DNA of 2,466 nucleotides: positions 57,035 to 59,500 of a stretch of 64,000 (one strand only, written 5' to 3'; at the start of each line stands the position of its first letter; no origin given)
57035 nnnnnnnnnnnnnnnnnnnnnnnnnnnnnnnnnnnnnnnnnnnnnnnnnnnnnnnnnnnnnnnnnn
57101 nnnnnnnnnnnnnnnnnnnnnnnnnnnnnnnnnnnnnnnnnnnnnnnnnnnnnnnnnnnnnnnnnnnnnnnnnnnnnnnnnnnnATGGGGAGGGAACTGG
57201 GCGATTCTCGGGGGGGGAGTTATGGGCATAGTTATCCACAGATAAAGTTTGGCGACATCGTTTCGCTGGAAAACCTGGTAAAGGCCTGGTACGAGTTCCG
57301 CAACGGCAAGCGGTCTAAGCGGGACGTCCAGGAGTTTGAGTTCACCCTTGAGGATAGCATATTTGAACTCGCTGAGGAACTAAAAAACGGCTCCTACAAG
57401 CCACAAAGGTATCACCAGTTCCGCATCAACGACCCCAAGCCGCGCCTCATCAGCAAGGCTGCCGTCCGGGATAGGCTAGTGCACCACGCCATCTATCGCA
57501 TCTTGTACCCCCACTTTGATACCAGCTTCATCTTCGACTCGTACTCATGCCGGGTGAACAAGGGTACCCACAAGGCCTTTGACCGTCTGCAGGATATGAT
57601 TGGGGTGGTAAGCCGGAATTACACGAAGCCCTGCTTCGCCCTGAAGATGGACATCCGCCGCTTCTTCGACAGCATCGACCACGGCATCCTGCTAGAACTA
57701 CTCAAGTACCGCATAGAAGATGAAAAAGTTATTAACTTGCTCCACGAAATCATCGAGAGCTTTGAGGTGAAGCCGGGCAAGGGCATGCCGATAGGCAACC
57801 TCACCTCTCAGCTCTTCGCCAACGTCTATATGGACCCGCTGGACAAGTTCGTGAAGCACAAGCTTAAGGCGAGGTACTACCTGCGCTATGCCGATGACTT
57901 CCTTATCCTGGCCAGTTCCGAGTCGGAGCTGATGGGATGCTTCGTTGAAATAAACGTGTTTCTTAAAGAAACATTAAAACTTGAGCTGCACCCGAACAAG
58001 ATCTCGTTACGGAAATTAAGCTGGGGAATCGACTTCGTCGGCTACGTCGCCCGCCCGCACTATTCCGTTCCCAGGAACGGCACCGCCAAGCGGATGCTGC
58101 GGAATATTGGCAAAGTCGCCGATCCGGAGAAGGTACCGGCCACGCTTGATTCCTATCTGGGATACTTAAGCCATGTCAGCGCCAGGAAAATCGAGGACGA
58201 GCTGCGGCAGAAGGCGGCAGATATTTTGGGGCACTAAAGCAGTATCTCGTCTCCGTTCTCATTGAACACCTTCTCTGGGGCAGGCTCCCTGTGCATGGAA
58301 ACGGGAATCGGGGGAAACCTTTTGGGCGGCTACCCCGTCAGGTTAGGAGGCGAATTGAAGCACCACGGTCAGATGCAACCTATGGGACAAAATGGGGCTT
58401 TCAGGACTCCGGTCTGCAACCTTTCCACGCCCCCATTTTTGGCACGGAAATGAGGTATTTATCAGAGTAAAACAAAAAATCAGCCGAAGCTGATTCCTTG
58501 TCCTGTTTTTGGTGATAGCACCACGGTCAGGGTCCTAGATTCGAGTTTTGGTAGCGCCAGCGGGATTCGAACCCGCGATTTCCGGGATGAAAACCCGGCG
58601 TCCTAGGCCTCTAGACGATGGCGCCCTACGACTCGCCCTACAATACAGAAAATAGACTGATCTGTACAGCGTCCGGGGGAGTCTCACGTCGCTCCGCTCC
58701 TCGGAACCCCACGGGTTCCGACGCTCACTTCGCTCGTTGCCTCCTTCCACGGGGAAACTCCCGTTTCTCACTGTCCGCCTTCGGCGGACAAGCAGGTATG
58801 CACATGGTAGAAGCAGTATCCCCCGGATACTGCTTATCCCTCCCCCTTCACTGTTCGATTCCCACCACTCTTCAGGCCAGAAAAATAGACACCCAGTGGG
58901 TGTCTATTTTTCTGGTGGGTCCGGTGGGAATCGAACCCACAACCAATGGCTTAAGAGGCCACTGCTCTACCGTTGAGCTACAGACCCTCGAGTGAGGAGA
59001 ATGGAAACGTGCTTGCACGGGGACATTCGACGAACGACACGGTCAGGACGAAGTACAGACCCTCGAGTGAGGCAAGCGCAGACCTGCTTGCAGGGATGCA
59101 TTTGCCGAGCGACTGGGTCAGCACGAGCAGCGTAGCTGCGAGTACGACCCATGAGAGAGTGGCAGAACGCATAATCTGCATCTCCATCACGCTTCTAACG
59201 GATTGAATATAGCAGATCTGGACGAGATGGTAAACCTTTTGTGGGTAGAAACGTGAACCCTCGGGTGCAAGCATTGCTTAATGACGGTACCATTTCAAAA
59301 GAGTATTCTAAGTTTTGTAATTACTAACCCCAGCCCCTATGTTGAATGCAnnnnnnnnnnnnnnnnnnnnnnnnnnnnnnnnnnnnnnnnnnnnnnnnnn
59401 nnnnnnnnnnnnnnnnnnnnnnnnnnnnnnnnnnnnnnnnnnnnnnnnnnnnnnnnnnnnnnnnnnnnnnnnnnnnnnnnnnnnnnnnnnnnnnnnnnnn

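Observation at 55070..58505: Complete diversity-generating retroelement (target-VR, small ORF, TR, Avd, DGR-type RT)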

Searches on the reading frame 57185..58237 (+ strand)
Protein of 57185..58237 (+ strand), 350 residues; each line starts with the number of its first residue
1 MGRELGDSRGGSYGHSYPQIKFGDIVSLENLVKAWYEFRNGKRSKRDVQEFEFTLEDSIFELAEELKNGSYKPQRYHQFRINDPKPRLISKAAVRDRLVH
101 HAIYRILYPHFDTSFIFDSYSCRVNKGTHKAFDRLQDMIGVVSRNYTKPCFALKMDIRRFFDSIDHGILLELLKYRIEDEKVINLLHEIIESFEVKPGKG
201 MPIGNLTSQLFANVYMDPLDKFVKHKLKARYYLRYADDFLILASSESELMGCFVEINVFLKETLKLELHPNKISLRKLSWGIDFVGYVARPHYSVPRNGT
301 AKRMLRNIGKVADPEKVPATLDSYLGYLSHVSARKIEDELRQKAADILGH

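Call 6: search_protein_families(library=pfam, proteins=[window:57185-58237:+], max_evalue=0.1)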
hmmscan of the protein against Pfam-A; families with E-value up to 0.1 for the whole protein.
window:57185-58237:+ (350 aa): 1 family
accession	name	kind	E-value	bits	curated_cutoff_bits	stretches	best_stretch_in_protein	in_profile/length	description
PF00078.32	RVT_1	-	5.9e-24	85.3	29.6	1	85-287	8-203/205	Reverse transcriptase (RNA-dependent DNA polymerase)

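Call 7: search_protein_families(library=ncbifam, proteins=[window:57185-58237:+], max_evalue=0.1)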
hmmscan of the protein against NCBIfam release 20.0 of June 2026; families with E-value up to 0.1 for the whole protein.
window:57185-58237:+ (350 aa): 9 families
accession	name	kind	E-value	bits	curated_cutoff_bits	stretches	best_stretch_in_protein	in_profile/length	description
TIGR04416.1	group_II_RT_mat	equivalog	3.9e-43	147.9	300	1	46-302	23-280/353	group II intron reverse transcriptase/maturase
NF041747.1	Drt3a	equivalog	1.3e-20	74.1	200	1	148-280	109-242/412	antiviral reverse transcriptase Drt3a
NF038233.2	retron_St85_RT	exception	2.2e-15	56.7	235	1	139-333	78-278/289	retron St85 family RNA-directed DNA polymerase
NF041746.1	Drt2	equivalog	1.1e-13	51.1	390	2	197-278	220-301/416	antiviral reverse transcriptase Drt2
TIGR04499.1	abortive_AbiA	subfamily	6.4e-06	25.2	250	1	148-258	144-270/615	AbiA family abortive infection protein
NF041749.1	Drt4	equivalog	1.6e-05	24.1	450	1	151-278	138-269/489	antiviral reverse transcriptase Drt4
NF041750.1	Drt5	equivalog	0.00017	20.7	550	1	129-273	109-248/484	antiviral reverse transcriptase Drt5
NF041748.1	Drt3b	equivalog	0.00023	20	350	1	153-273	177-312/647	antiviral reverse transcriptase Drt3b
NF042941.1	Retron_TIR_antiphage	equivalog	0.00031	19.7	600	1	144-248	86-188/464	TIR domain-containing anti-phage reverse transcriptase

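Call 10: search_solved_structures(query=window:57185-58237:+, max_evalue=0.001, show_alignments=1)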
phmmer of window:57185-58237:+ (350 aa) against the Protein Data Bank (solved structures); distinct sequences matched with E-value up to 0.001: 20.
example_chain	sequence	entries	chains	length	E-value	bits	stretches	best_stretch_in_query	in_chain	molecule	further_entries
8ub7_A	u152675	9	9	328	9.2e-45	156.4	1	24-327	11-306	Reverse transcriptase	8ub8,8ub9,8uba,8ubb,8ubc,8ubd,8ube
6ar1_A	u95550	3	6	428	5.8e-22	81.4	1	65-294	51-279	GsI-IIC RT | Trt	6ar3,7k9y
5g2x_C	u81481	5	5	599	2.1e-19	73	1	55-229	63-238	GROUP II INTRON-ENCODED PROTEIN LTRA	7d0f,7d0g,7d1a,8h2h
5hhj_A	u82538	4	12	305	3.2e-18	69.1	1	25-287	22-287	Retron-type reverse transcriptase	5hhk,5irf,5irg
5hhl_A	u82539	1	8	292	9.7e-18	67.5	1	25-287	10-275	Retron-type reverse transcriptase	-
7uim_D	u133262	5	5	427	2.4e-17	66.2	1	25-287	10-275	Group II intron reverse transcriptase/maturase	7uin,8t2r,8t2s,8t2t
8bgj_A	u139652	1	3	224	4.6e-12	48.9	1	148-264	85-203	RNA-directed DNA polymerase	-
7kft_D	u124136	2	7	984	5.2e-12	48.7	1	65-337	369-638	Cas6-RT-Cas1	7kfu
6me0_C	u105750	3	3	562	7.5e-12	48.2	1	56-294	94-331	Maturase reverse transcriptase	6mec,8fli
9d5x_A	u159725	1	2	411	8.9e-08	34.8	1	22-304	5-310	Group II intron-like 4 reverse transcriptase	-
9d4s_A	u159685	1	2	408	9.1e-08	34.7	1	22-304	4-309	Group II intron-like 4 reverse transcriptase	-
9z6y_A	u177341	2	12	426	9.8e-07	31.3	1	153-255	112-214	Drt3a reverse transcriptase protein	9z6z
7z0z_A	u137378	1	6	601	6.3e-05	25.4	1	183-273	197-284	AbiK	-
7r06_A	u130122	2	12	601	6.3e-05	25.4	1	183-273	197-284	AbiK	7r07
1bbr_H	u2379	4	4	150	0.00019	23.8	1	78-159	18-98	EPSILON-THROMBIN | THROMBIN | EPSILON THROMBIN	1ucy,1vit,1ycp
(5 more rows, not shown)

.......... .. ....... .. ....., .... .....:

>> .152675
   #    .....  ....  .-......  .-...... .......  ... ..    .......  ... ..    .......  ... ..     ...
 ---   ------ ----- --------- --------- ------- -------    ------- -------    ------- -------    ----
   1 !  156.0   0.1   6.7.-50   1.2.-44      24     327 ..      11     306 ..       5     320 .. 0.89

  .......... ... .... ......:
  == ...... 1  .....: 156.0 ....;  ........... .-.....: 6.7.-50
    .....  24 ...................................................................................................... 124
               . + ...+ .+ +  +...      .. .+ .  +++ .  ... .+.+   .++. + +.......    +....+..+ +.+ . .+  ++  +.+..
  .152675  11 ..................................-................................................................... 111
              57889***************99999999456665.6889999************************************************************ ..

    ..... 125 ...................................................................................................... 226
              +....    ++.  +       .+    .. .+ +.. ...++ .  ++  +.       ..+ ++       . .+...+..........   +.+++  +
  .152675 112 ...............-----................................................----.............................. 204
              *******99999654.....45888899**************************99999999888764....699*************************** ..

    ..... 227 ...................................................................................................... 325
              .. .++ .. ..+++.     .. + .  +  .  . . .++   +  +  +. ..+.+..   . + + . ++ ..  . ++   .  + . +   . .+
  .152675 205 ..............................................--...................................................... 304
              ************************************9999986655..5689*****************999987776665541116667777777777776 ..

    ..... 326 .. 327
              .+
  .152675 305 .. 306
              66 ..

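Call 16: find_homologous_proteins(query=window:57185-58237:+)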
Query window:57185-58237:+ (350 aa): 7159 proteins with E <= 0.001 among 8000 candidates; the best 120 are listed.
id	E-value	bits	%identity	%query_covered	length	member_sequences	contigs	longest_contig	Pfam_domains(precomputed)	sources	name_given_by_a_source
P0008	3.7e-235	797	100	100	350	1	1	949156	PF00078.33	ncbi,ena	ncbi:MAG: reverse transcriptase/maturase family protein [bacterium]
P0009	8.2e-162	556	73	98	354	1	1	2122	PF00078.33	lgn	-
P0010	3.8e-159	547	72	96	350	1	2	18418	PF00078.33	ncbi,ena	-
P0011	7.7e-154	530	72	92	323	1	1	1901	PF00078.33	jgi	jgi:RNA-directed DNA polymerase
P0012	9.8e-152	523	69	96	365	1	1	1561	PF00078.33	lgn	-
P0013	2.5e-146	505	66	97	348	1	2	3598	PF00078.33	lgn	-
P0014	1.3e-144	500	63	99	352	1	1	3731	PF00078.33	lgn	-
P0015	1.2e-140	487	66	90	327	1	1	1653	PF00078.33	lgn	-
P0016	5.3e-139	481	67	90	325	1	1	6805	PF00078.33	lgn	-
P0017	7.2e-139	481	65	93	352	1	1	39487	PF00078.33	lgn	-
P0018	6.7e-136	471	66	91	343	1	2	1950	PF00078.33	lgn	-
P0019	1.1e-135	470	66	90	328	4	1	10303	PF00078.33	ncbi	ncbi:MAG: reverse transcriptase/maturase family protein [Patescibacteria group bacterium]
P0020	2.1e-135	469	64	93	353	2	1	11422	PF00078.33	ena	-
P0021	1.4e-134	467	60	97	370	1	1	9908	PF00078.33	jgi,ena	-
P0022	1.5e-134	467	64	91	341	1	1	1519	PF00078.33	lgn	-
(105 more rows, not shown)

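Call 20: find_encoding_contigs(protein=P0010, flank=5000, max_places=2)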
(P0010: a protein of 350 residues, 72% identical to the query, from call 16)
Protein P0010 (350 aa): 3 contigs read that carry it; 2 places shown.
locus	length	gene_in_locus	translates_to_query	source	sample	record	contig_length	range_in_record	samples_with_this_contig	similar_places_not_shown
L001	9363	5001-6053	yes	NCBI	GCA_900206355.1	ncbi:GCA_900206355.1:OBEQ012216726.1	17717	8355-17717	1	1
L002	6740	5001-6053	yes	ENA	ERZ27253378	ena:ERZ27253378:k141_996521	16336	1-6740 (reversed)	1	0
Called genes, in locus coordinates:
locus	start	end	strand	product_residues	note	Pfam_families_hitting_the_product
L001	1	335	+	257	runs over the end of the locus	PF04085:MreC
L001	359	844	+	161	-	-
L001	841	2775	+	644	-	PF03717:PBP_dimer, PF00905:Transpeptidase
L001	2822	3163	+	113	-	-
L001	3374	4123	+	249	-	-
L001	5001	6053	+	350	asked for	PF00078:RVT_1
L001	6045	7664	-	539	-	PF06418:CTP_synth_N, PF00117:GATase, PF07722:Peptidase_C26 (weak)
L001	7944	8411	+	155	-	PF03449:GreA_GreB_N, PF01272:GreA_GreB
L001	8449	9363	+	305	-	?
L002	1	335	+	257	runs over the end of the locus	PF04085:MreC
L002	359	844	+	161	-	-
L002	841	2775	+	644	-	PF03717:PBP_dimer, PF00905:Transpeptidase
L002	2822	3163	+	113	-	-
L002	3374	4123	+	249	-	-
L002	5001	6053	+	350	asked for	PF00078:RVT_1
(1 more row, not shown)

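Call 21: find_encoding_contigs(protein=P0017, flank=5000, max_places=2)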
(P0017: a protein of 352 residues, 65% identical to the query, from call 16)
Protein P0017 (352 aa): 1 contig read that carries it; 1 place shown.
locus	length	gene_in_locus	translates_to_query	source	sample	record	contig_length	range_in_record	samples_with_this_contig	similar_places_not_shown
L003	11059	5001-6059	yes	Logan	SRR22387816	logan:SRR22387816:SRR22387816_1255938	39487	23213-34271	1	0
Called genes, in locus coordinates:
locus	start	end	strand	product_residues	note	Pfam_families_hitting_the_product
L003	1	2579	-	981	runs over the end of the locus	-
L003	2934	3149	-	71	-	-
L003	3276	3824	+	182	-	-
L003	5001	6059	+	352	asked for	PF00078:RVT_1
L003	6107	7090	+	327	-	PF05496:RuvB_N, PF13191:AAA_16 (weak), PF00004:AAA, PF07728:AAA_5, PF17864:AAA_lid_4, PF05491:WHD_RuvB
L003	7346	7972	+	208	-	-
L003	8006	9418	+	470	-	PF00932:LTD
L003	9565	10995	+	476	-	PF03816:LytR_cpsA_psr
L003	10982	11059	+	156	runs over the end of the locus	-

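Call 29: find_related_loci(query=window:57185-58237:+, collection=genome_contigs, flank=4000)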
Query window:57185-58237:+ (350 aa) in genome_contigs; peptide patterns used: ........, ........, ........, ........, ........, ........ (x = any residue, [..] = any of these).
197 stretches matched a pattern; 33 encode a relative of the query (tblastn E <= 1e-3); 33 distinct loci.
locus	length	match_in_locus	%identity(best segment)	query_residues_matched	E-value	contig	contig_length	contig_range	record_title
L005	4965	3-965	72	30-350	5e-155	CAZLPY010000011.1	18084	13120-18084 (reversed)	MAG TPA_asm: uncultured Candidatus Saccharibacteria bacterium isolate SRP200132_co1_549 genome assembly, contig: NODE_53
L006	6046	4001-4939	66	22-335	2e-141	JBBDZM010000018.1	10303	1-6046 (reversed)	MAG: Patescibacteria group bacterium isolate LejiaD_49_69 Lejia_D_9783_length_10303_cov_43, whole genome shotgun sequenc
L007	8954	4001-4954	65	22-340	1e-138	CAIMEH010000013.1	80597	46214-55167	uncultured Candidatus Berkelbacteria bacterium isolate AlinenLipids_bin-6077 genome assembly, contig: bin-6077:13/34, wh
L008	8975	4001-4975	63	22-343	3e-135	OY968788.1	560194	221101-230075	MAG: uncultured bacterium isolate MFD04716.bin.1.3 genome assembly, chromosome: 1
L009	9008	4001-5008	60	2-337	5e-135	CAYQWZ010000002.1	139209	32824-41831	MAG TPA_asm: uncultured Candidatus Saccharibacteria bacterium isolate SRP178699_co2_440 genome assembly, contig: NODE_8_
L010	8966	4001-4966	62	22-341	2e-134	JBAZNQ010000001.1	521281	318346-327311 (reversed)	MAG: Patescibacteria group bacterium isolate SO_2017_LW4_73 scaffold_47_c1_LW137-91_2017, whole genome shotgun sequence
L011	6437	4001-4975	62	22-343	6e-134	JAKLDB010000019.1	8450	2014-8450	MAG: Patescibacteria group bacterium isolate RA.bin10 RA.bin10_19, whole genome shotgun sequence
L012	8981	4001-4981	61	22-346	8e-133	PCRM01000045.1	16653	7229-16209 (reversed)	MAG: Candidatus Nealsonbacteria bacterium CG23_combo_of_CG06-09_8_20_14_all_40_13 CG23_scaffold_6226_c, whole genome sho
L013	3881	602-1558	62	22-341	8e-136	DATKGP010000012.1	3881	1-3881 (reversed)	MAG TPA_asm: Candidatus Saccharimonadales bacterium isolate SMAG_U14554 k141_18761, whole genome shotgun sequence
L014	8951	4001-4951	61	21-335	2e-129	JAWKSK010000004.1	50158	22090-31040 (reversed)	MAG: Patescibacteria group bacterium isolate ABC1.175 ABC1.175.fa-4, whole genome shotgun sequence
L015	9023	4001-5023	59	1-343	2e-129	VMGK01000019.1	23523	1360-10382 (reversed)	MAG: Candidatus Berkelbacteria bacterium Licking1014_7 CEN89_scaffold_3205, whole genome shotgun sequence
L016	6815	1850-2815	61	22-344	3e-127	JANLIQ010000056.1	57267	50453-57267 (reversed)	MAG: Candidatus Berkelbacteria bacterium isolate S40-19 k99_345050, whole genome shotgun sequence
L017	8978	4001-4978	59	22-345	1e-126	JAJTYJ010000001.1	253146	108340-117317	MAG: bacterium isolate DTUPAT3 1-Genome8, whole genome shotgun sequence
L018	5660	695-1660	57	22-341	1e-122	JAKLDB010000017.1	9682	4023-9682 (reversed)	MAG: Patescibacteria group bacterium isolate RA.bin10 RA.bin10_17, whole genome shotgun sequence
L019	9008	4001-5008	57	25-340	2e-121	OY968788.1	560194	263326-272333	MAG: uncultured bacterium isolate MFD04716.bin.1.3 genome assembly, chromosome: 1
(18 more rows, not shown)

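Call 80: find_encoding_contigs(protein=P0008, flank=3000, max_places=3)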
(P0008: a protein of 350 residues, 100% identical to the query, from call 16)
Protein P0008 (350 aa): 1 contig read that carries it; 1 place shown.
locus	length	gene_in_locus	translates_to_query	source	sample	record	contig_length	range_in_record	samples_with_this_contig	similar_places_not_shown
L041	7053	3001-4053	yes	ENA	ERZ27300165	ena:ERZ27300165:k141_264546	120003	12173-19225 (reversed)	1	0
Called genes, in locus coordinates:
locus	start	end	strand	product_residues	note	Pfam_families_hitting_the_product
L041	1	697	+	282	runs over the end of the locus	PF13408:Zn_ribbon_recom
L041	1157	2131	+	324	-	-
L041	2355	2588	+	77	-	-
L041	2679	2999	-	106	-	PF22296:bAvd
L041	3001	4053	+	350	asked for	PF00078:RVT_1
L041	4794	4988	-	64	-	-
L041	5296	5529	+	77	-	-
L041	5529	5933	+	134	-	PF00334:NDK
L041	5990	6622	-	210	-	-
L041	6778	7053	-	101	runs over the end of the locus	-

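Call 89: search_dna_similar(query=window:57185-58237:+, collection=phages, mode=protein, max_rows=25, rows=spread)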
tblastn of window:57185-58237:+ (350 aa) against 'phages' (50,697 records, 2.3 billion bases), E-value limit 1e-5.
Records with a match: 174; places in all: 174; records where one place covers at least 80% of the query: 93.
Best place of each record, by identity: <60% 174.
By first word of the organism name: Bacteriophage 42; Bacteroides 31; uncultured 16; Faecalibacterium 15; Pseudomonas 8; Vibrio 6; Streptococcus 6; Bordetella 5; CrAssphage 5; Bacillus 4; and 21 more.
By host as written in the record: - 84; Faecalibacterium prausnitzii 12; Bacillus alcalophilus CGMCC 1.3604 3; Butyrivibrio fibrisolvens DSM 3071 3; Helicobacter canis 3; Propithecus coquereli 2; Burkholderia sp. 2; Vibrio parahaemolyticus 2; and 53 more.
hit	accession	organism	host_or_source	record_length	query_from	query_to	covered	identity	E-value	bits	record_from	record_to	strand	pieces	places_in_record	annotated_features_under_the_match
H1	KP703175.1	ANMV-1 virus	uncultured archaeon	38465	8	342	96%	38.2%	1e-60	216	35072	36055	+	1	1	reverse transcriptase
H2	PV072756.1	Burkholderia phage vB_PL1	Burkholderia sp.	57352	26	333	88%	38.6%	2e-58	209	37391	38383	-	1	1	RNA-directed DNA polymerase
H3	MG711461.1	Faecalibacterium phage FP_Lagaffe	Faecalibacterium prausnitzii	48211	25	347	92%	35.9%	2e-53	195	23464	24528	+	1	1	reverse transcriptase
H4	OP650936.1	Hujiaoplasma phage zrk29-1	Tenericutes bacterium zrk29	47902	27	333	88%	36.9%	2e-56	203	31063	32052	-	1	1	record has no annotation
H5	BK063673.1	Caudoviricetes sp. vir525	Methanosarcinales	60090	22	304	81%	38.4%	3e-49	182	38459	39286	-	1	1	reverse transcriptase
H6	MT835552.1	Bacteriophage sp.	human fecal samples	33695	20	348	94%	31.7%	5e-37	147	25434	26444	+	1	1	record has no annotation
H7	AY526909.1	Bordetella phage BIP-1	-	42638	24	327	87%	33.8%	2e-42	163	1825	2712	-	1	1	none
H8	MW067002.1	CrAssphage sp. C0526BW15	stool sample from an infant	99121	6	336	95%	30.3%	5e-36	144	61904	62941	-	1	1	none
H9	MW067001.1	CrAssphage sp. C0521BW15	stool sample from an infant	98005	25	336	89%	30.9%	1e-35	143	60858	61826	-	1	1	none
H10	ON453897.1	Bacteroides phage Versailles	Bacteroides caecimuris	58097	25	322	85%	31.4%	2e-38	151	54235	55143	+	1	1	reverse transcriptase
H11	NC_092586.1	Caudoviricetes sp. vir215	Methanomassiliicoccales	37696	22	311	83%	31.2%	6e-34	138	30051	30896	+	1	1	reverse transcriptase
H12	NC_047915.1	Faecalibacterium phage FP_Toutatis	Faecalibacterium prausnitzii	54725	20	287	77%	33.3%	5e-30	126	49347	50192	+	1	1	Reverse transcriptase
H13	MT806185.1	Bacteroides phage F4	Bacteroides uniformis MB18-80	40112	24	343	91%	26.3%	2e-26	116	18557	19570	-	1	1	putative RNA-directed DNA polymerase | hypothetical protein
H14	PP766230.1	Streptococcus phage phiGBSVK-E1_GBSInt3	Streptococcus agalactiae JN_AR_GBS78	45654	21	290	77%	29.0%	2e-20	99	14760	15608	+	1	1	retron-type RNA-directed DNA polymerase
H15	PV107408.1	Bacteroides phage jmh72_hp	Bacteroides thetaiotaomicron jmh72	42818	24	343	91%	24.2%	4e-14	79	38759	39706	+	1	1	reverse transcriptase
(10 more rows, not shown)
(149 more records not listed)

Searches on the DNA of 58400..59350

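Call 86: search_rna_families(source=window, start=58400, end=59350, threshold=evalue, max_evalue=1)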
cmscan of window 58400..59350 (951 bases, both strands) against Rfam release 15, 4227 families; matches with E-value up to 1: 8.
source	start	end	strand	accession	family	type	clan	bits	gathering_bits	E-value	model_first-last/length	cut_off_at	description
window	58916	58987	-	RF00005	tRNA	Gene; tRNA;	CL00001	75.9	29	1.1e-16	1-71/71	no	tRNA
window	58552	58625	-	RF00005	tRNA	Gene; tRNA;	CL00001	63.8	29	2.4e-13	1-71/71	no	tRNA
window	58551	58602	+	RF04354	Plastid-ycf2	Cis-reg;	-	24.1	65.7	0.021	1-75/75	no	Plastid-ycf2 5UTR RNA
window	58915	58987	+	RF04354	Plastid-ycf2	Cis-reg;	-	23.8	65.7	0.027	1-75/75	no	Plastid-ycf2 5UTR RNA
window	58553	58625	-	RF01684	mascRNA-menRNA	Gene;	-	19.3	42.5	0.49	1-56/56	no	MALAT1-associated small cytoplasmic RNA/MEN beta RNA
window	59049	59183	+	RF01699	Clostridiales-1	Gene; sRNA;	-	16.8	48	0.65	1-166/166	no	Clostridiales-1 RNA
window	58474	58557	-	RF01394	isrK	Gene; sRNA;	-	16.7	50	0.58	1-77/77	no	isrK Hfq binding RNA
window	58747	58913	-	RF00516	ylbH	Cis-reg; leader;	-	16.3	50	0.84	1-122/122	no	ylbH leader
